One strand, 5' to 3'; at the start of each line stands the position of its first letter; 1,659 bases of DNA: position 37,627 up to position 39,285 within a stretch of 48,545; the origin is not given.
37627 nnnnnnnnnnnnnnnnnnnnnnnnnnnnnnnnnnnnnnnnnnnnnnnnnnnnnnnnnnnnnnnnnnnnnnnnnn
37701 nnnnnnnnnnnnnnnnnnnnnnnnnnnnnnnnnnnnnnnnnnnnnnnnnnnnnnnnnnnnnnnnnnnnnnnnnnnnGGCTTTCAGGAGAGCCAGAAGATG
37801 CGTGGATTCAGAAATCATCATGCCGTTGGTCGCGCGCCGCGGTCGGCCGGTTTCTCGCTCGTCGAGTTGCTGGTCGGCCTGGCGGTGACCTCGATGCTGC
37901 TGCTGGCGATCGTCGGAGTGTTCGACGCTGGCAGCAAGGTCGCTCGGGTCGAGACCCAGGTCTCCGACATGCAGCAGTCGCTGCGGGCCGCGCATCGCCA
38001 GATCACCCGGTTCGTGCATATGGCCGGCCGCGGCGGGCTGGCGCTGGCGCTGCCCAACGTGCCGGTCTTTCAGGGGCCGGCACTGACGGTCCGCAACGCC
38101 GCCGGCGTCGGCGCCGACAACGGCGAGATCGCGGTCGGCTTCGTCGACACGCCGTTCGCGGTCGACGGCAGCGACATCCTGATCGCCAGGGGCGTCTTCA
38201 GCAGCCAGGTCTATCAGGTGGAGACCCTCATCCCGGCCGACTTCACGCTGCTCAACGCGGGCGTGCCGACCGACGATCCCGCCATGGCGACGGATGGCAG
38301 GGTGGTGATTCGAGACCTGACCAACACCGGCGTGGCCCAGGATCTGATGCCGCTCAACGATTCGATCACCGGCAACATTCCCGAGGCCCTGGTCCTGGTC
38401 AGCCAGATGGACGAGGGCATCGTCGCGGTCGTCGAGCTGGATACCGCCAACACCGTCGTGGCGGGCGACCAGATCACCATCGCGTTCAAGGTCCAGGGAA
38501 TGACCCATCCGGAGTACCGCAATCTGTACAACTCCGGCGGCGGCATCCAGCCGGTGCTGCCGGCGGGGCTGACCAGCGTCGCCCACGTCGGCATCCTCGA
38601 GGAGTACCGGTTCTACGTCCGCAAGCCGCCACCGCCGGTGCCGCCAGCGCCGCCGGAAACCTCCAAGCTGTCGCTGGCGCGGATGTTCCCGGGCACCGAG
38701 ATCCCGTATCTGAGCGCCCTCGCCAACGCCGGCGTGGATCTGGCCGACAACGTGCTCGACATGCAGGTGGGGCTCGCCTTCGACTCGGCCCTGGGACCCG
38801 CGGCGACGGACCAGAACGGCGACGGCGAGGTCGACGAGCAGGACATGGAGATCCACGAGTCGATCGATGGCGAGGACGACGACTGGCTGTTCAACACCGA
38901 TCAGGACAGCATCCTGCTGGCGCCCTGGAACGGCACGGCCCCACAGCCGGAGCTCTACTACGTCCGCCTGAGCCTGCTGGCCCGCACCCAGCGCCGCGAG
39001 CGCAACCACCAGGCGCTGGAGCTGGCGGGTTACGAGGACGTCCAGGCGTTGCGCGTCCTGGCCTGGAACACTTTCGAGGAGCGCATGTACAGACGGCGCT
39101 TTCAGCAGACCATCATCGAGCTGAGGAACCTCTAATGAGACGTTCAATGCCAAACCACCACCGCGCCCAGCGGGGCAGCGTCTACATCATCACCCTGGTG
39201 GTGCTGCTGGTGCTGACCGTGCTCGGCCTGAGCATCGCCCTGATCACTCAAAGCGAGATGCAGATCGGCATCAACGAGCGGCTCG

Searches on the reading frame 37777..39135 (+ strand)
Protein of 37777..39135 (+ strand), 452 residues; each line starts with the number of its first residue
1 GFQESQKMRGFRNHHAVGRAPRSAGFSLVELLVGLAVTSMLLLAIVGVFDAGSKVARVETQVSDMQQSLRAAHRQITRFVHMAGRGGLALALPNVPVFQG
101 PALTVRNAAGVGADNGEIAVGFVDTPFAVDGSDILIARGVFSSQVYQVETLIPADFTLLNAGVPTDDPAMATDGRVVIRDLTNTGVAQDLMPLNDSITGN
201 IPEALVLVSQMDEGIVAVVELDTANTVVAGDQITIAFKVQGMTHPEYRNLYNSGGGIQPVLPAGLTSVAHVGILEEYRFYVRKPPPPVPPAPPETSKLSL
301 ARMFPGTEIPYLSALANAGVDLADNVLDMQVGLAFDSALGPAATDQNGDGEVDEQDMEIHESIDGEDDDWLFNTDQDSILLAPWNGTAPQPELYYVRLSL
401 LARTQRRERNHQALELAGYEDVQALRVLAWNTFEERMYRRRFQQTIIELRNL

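Call 43: search_protein_families(library=pfam, proteins=[window:37777-39135:+], max_evalue=0.001)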
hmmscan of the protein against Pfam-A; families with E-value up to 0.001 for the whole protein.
window:37777-39135:+ (452 aa): 1 family
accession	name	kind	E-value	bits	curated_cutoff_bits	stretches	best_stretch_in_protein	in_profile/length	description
PF07963.17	N_methyl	-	4.6e-06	26.4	21.2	1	22-45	3-26/27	Prokaryotic N-terminal methylation motif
